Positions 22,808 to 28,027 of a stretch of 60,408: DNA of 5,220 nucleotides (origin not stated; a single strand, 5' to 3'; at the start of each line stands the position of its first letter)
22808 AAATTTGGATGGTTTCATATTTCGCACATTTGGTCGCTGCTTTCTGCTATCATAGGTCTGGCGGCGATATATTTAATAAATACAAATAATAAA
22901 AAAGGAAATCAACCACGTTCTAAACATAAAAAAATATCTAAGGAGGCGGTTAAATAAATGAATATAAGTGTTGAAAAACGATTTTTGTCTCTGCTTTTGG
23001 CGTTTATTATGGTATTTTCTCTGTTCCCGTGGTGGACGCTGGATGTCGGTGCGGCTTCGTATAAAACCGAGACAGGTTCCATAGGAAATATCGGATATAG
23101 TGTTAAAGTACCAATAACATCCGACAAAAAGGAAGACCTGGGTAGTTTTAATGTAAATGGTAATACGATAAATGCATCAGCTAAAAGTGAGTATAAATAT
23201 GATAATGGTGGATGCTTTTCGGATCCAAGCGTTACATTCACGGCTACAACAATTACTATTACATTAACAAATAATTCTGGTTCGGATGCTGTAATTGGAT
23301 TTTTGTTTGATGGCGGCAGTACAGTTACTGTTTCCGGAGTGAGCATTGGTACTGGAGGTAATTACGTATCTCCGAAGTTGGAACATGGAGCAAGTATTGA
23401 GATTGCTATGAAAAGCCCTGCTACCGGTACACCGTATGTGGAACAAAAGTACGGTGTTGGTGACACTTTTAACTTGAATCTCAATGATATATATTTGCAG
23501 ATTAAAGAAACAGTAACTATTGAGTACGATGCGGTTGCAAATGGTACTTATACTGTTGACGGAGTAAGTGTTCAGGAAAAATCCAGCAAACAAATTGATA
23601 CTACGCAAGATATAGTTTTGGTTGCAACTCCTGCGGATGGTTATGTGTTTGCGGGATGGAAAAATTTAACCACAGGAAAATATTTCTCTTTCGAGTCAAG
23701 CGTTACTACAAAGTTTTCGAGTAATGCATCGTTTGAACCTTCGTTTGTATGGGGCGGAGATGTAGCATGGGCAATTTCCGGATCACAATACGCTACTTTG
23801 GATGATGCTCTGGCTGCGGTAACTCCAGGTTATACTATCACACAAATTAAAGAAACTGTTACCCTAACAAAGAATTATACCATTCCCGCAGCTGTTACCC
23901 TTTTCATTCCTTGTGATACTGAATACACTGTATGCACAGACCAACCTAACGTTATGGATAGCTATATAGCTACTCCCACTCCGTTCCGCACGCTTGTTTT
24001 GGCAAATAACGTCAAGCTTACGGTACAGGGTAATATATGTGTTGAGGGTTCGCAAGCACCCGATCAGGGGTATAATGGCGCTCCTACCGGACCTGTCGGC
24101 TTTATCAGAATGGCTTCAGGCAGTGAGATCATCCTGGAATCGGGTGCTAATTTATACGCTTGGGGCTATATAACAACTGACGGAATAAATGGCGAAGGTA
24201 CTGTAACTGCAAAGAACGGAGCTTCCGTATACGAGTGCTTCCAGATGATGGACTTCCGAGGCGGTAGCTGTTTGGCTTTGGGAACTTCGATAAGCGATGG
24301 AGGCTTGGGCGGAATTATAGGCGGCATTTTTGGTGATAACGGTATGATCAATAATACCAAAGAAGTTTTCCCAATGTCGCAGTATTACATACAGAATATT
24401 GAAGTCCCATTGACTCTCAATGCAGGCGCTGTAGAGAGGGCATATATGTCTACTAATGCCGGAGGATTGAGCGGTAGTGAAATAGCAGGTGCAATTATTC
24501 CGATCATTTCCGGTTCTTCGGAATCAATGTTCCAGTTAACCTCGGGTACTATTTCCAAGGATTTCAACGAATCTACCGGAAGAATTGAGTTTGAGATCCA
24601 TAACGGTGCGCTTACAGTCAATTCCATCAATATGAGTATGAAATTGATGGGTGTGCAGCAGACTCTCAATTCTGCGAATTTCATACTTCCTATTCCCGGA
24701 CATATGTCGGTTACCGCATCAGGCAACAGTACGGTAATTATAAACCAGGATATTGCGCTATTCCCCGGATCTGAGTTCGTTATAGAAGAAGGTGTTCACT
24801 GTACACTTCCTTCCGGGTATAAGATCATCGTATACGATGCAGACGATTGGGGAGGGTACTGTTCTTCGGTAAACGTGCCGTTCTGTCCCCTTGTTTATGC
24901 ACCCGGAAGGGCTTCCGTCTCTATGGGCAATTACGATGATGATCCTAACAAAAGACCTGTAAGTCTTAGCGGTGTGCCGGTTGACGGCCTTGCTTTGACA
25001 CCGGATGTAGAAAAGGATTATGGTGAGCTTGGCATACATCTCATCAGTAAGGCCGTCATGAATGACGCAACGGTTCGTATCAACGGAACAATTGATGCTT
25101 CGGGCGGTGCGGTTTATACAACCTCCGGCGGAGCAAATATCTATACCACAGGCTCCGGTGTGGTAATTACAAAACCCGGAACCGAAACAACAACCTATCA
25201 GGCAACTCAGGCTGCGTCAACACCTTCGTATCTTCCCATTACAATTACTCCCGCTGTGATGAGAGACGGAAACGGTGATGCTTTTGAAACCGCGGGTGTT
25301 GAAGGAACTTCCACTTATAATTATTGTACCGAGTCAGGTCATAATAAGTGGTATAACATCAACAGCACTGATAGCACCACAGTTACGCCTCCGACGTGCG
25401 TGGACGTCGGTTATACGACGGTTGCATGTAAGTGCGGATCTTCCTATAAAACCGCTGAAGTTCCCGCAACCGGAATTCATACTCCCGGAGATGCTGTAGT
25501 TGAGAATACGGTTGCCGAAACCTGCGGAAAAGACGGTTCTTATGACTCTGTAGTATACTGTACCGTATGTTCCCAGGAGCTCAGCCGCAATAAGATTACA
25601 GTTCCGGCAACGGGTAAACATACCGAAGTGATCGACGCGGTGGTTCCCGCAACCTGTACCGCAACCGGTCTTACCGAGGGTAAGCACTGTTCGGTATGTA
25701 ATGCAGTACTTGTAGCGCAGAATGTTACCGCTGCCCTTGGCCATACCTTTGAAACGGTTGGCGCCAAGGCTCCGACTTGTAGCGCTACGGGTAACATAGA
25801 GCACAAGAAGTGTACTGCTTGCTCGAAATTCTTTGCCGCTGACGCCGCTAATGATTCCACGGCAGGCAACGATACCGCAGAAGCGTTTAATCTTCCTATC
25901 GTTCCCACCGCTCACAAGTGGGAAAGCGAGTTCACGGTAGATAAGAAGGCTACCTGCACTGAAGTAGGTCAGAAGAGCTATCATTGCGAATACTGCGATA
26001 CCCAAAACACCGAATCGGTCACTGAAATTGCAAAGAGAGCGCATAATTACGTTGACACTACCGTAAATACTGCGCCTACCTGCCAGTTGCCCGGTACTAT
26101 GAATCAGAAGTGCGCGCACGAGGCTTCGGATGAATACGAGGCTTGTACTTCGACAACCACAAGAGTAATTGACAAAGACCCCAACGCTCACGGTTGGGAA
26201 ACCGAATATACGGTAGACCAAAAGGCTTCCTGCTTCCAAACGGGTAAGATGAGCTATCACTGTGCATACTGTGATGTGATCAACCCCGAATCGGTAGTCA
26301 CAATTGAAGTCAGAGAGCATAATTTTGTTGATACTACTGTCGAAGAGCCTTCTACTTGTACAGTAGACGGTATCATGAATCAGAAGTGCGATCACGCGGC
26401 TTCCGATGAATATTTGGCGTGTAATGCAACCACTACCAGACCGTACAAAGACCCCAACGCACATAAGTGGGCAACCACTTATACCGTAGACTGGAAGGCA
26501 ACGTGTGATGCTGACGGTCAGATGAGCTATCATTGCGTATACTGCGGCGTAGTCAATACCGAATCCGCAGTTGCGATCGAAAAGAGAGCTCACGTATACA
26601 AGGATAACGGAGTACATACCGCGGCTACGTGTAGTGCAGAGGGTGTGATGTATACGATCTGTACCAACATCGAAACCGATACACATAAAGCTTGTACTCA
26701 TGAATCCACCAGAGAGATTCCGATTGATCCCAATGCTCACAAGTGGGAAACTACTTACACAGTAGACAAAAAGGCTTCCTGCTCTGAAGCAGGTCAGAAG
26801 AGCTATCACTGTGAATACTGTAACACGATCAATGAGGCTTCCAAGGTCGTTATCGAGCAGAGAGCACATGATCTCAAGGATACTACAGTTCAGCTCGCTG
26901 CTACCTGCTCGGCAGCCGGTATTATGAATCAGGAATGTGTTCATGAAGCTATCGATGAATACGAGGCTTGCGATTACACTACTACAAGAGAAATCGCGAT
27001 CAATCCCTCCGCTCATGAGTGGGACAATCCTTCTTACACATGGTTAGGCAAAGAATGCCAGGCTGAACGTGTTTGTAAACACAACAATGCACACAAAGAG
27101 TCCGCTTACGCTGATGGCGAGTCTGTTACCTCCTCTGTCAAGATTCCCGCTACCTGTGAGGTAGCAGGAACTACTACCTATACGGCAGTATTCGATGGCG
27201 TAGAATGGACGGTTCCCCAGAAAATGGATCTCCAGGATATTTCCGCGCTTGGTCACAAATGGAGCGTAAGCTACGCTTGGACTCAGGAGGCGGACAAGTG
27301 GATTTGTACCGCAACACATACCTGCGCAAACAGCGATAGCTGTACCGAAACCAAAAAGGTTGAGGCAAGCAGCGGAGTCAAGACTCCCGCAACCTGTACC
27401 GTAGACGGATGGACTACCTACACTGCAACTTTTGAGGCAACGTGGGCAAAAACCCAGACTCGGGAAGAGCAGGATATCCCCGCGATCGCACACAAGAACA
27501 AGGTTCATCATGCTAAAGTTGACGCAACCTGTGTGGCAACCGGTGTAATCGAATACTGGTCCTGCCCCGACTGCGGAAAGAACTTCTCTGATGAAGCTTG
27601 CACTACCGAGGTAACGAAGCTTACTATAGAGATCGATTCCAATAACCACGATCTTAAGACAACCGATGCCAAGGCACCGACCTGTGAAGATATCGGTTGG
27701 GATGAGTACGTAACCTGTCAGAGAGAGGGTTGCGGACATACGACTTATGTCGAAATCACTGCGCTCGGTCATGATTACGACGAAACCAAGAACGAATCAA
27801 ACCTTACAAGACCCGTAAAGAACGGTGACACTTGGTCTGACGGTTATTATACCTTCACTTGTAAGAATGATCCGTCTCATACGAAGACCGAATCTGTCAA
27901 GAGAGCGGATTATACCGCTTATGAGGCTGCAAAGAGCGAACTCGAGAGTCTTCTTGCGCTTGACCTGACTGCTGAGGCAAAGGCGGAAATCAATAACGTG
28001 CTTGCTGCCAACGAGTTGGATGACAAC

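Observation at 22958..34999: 4013-aa dockerin protein dominated by extracellular His/Cys-rich tandem modules of several related types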

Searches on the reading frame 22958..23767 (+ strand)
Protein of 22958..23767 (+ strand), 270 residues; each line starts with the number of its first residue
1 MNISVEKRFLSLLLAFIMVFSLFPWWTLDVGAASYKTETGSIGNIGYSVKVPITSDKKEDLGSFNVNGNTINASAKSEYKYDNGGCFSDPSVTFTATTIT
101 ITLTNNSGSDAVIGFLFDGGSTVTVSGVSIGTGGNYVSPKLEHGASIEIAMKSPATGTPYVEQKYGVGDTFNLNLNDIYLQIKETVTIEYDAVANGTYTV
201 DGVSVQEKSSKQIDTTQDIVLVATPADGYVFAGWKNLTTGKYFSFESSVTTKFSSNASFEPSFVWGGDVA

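Call 10: search_protein_families(library=pfam, proteins=[window:22958-23767:+], max_evalue=10)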
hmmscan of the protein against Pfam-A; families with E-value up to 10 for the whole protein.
window:22958-23767:+ (270 aa): 3 families
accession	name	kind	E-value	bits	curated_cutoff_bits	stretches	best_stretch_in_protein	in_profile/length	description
PF18998.6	Flg_new_2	-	2.5e-05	24.6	23.6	1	187-249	2-54/73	Divergent InlB B-repeat domain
PF09479.16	Flg_new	-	0.027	15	27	1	197-251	4-56/65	Listeria-Bacteroides repeat domain (List_Bact_rpt)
PF18914.6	DUF5666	-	10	7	27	1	60-83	9-31/60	Domain of unknown function (DUF5666)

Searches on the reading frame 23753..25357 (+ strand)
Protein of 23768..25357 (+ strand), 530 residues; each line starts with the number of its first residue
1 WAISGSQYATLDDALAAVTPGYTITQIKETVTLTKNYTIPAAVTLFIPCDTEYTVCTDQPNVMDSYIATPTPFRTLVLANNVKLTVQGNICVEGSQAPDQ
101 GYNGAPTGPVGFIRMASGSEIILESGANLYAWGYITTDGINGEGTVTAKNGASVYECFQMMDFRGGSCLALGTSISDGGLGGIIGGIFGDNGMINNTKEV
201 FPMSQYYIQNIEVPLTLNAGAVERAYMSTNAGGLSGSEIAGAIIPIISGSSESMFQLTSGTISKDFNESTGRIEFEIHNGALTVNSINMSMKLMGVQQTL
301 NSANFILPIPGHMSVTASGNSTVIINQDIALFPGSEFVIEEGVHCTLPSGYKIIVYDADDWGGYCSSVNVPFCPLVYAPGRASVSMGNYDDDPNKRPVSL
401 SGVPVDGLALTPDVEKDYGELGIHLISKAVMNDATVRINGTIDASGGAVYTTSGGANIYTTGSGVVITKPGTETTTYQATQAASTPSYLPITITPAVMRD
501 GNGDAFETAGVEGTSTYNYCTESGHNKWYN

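Call 10: search_protein_families(library=pfam, proteins=[window:23768-25357:+], max_evalue=10)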
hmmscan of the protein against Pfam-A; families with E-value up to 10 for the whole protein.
window:23768-25357:+ (530 aa): 0 families

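Call 69: search_solved_structures(query=A3, max_evalue=1, show_alignments=1)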
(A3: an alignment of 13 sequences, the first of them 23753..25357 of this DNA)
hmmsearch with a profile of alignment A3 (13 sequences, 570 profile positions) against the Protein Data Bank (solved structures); distinct sequences matched with E-value up to 1: 1.
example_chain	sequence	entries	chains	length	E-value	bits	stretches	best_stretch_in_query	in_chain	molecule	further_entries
7d6c_3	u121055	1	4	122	0.73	11.3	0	361-395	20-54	Carboxysome assembly protein CcmN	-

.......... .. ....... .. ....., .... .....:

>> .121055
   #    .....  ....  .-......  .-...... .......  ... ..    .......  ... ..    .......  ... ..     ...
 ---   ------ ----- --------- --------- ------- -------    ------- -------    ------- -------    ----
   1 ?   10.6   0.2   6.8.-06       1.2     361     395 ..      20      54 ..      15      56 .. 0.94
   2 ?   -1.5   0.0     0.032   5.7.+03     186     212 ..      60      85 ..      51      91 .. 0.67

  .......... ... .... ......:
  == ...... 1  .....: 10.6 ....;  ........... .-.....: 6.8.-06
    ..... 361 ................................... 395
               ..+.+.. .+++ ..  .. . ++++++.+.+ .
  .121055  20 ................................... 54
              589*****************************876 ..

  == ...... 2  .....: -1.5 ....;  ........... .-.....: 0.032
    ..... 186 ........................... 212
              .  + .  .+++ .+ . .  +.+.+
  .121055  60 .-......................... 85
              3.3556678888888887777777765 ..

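Call 78: predict_structure(alignment_id=A3)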
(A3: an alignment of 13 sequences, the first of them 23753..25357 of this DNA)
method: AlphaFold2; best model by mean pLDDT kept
length: 535 residues; sequences in the alignment: 13
mean_pLDDT: 77.5   pTM: 0.81
mean pLDDT of the five models: 77.5, 77.3, 77.1, 74.8, 74.6
residues with pLDDT >= 90: 230; 70-90: 159; 50-70: 53; < 50: 93
segments of 3 or more residues with pLDDT < 50: 170-196, 238-241, 370-376, 383-434
pLDDT, mean of each block of 10 residues (from residue 1): 83 97 97 96 98 91 78 78 97 96 69 89 96 95 75 98 67 34 34 49 79 85 96 64 72 92 95 80 94 75 82 87 95 90 95 94 67 47 44 34 29 33 34 63 94 85 86 91 66 84 83 85 88 87
secondary structure, 60 per line:
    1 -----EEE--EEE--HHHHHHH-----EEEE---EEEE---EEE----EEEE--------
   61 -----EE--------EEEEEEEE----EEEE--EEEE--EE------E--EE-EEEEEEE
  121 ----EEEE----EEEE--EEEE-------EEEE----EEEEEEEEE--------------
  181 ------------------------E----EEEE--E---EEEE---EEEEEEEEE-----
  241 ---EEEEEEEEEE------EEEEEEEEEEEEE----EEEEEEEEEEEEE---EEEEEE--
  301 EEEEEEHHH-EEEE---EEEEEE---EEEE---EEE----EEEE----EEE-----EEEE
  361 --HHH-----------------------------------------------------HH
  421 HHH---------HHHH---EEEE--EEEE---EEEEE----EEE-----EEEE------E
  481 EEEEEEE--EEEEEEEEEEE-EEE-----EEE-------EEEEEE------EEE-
elements in order: E6-8 E11-13 H16-22 E28-31 E35-38 E42-44 E49-52 E76-83 E88-91 E94-97 E114-120 E125-128 E133-136 E139-142 E150-153 E158-166 E210-213 E220-223 E227-235 E244-253 E260-272 E277-289 E293-298 E301-306 E311-314 E318-323 E327-330 E334-336 E341-344 E349-351 E357-360 H419-423 H433-436 E440-443 E446-449 E453-457 E462-464 E470-473 E480-487 E490-500 E502-504 E510-512 E520-525 E532-534

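Call 80: fold_search(model_id=the predicted structure, library=pdb)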
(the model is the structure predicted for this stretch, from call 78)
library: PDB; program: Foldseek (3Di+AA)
matches with E <= 10: 75; with E <= 0.001: 0
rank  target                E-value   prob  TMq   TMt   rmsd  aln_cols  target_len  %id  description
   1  7koh_C                1.3e-02  0.08  0.09  0.09  21.4       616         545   10  Crystal structure of antigen 43 from Escherichia coli EDL933 (released 2022-03-09)
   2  4q1q_A                5.5e-02  0.18  0.14  0.21  16.2       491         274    9  Crystal structure of TibC-catalyzed hyper-glycosylated TibA55-350 fragment (released 2014-09-17)
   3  7koh_D                9.4e-02  0.03  0.09  0.09  21.7       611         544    9  Crystal structure of antigen 43 from Escherichia coli EDL933 (released 2022-03-09)
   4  4wa0                  2.8e-01  0.08  0.11  0.16  23.4       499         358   11  The structure of a possible adhesin C-terminal domain from Caldicellulosiruptor kronotskyensis (released 2015-03-04)
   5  7koh_A                3.9e-01  0.02  0.09  0.09  22.1       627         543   10  Crystal structure of antigen 43 from Escherichia coli EDL933 (released 2022-03-09)
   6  4i84_B                4.3e-01  0.10  0.15  0.23  14.2       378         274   10  The crystal structure of the Haemophilus influenzae HxuA secretion domain involved in the two-partner secretion pathwa (released 2013-11-13)
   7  4kh3                  7.0e-01  0.03  0.12  0.12  16.5       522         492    8  Structure of a bacterial self-associating protein (released 2014-01-15)
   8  4mr0_A                7.7e-01  0.04  0.15  0.17  17.2       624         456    9  Crystal structure of PfbA, a surface adhesin of Streptococcus pneumoniae (released 2014-02-05)
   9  3h09_A                8.5e-01  0.02  0.10  0.07  18.1       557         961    8  The structure of Haemophilus influenzae IgA1 protease (released 2009-04-21)
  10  7xzc_B                9.3e-01  0.02  0.12  0.14  21.6       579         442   10  Mutant (R240A) of the N-terminal domain of fucoidan lyase FdlA (released 2022-09-28)
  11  3h09_B                1.0e+00  0.02  0.10  0.07  18.2       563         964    8  The structure of Haemophilus influenzae IgA1 protease (released 2009-04-21)
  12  3th0_A                1.1e+00  0.02  0.11  0.11  18.0       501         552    8  P22 Tailspike complexed with S.Paratyphi O antigen octasaccharide (released 2012-08-29)
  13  5awg_A                1.2e+00  0.02  0.09  0.10  17.6       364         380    8  Crystal structure of Hg-bound SufB-SufC-SufD complex from Escherichia coli (released 2015-11-11)
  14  2vfm                  1.3e+00  0.02  0.12  0.12  17.4       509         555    7  Low Temperature Structure of P22 Tailspike Protein Fragment (109-666) (released 2008-12-16)
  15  7jvi_A                1.3e+00  0.02  0.13  0.15  17.6       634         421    8  Crystal structure of a beta-helix domain retrieved from capybara gut metagenome (released 2021-09-08)
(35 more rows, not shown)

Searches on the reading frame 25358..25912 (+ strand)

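Call 10: search_protein_families(library=pfam, proteins=[window:25358-25912:+], max_evalue=10)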
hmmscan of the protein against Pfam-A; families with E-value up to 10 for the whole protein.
window:25358-25912:+ (185 aa): 8 families
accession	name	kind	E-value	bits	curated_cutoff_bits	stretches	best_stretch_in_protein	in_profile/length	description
PF00684.25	DnaJ_CXXCXGXG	-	0.0096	16.6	32.7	1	99-156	3-62/65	DnaJ central domain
PF10367.15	zf-Vps39_C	-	0.074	13.1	24.7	1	105-116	6-17/41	Vacuolar sorting protein 39 C-terminal zinc finger domain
PF24973.1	EGF_LMN_ATRN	-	0.59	10.7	27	1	103-116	19-32/44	Laminin/attractin EGF domain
PF24292.1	DUF7479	-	1.7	9.2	27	1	110-143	4-38/60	Domain of unknown function (DUF7479)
PF01927.22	Mut7-C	-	2.2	8.8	23.3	1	105-159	86-133/146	Mut7-C RNAse domain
PF23103.1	Zf-C2H2_ZNF451_5th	-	5.4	7.3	27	1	66-75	5-14/35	Fifth Zinc fingers C2H2 type, ZNF451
PF11781.13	Zn_ribbon_RRN7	-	7.4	6.8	27.1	1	108-119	4-15/32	Zinc-finger of RNA-polymerase I-specific TFIIB, Rrn7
PF18912.6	DZR_2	-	8.6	6.7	27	0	93-122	3-37/56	Double zinc ribbon domain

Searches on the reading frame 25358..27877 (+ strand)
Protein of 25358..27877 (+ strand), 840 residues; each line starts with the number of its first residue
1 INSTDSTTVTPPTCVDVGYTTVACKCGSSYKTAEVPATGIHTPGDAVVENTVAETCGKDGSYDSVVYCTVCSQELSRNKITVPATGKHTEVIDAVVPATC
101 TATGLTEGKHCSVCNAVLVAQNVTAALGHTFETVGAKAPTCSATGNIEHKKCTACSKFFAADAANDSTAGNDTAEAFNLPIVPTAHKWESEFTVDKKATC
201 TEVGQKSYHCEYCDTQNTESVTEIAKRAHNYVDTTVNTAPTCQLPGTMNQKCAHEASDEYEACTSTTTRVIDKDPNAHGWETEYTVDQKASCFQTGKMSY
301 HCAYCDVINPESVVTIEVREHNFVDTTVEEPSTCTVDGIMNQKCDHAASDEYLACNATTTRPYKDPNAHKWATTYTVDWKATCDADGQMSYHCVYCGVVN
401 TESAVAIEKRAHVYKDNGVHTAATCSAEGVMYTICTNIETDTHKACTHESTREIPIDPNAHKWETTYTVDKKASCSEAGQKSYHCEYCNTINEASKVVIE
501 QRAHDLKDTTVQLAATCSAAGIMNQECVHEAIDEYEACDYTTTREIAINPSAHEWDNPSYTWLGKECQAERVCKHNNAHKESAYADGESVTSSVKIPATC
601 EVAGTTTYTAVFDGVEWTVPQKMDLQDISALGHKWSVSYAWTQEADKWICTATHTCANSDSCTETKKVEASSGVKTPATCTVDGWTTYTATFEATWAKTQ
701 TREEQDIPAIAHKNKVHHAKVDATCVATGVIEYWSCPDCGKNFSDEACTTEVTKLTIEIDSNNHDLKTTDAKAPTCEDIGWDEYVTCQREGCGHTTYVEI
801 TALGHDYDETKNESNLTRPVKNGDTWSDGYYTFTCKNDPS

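Call 18: find_homologous_proteins(query=window:25358-27877:+, max_evalue=0.001)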
Query window:25358-27877:+ (840 aa): 4738 proteins with E <= 0.001 among 8000 candidates; the best 120 are listed.
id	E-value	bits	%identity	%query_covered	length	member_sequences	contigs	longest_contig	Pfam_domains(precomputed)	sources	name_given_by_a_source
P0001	3.1e-229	782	43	84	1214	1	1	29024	PF06220.19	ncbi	-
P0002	2.6e-189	650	57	32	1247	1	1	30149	-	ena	-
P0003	8.9e-168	578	39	29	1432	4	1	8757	PF06677.19,PF00427.27,PF13946.12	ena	-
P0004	2.5e-164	567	35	40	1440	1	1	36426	PF06677.19,PF24973.2,PF00963.25,PF26486.1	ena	-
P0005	5.2e-161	556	43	18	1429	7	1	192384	PF02892.22,PF00404.25,PF24157.2,PF02368.25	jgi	-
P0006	4.8e-159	549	28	63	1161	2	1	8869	PF24973.2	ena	-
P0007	5.3e-153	529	38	29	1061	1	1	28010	PF24973.2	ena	-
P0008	1.1e-150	522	46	16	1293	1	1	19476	PF00404.25,PF22904.4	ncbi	-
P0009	5.8e-150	519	27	95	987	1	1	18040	PF02892.22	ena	-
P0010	1.0e-149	519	32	57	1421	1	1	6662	PF02892.22,PF13240.12,PF14803.12,PF09297.17,PF24157.2,PF01671.22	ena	-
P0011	1.2e-149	518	37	18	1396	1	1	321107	PF00404.25,PF24973.2,PF13620.13,PF24157.2,PF02368.25,PF22904.4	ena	-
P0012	1.3e-148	515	26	57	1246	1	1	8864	PF02892.22,PF00404.25,PF22904.4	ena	-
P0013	2.1e-148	514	30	61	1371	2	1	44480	-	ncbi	-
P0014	8.5e-142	492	28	84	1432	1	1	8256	PF16250.11,PF06677.19,PF25532.2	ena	-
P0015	1.4e-140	488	34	44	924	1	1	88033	PF06677.19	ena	-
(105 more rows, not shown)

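Call 19: search_solved_structures(query=window:25358-27877:+, max_evalue=1, show_alignments=3)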
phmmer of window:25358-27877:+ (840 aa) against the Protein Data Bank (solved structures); distinct sequences matched with E-value up to 1: 1.
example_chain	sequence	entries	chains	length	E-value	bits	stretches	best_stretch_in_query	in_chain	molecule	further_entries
6k0o_A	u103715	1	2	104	0.11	13.9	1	375-449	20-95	Scavenger receptor cysteine-rich type 1 protein M160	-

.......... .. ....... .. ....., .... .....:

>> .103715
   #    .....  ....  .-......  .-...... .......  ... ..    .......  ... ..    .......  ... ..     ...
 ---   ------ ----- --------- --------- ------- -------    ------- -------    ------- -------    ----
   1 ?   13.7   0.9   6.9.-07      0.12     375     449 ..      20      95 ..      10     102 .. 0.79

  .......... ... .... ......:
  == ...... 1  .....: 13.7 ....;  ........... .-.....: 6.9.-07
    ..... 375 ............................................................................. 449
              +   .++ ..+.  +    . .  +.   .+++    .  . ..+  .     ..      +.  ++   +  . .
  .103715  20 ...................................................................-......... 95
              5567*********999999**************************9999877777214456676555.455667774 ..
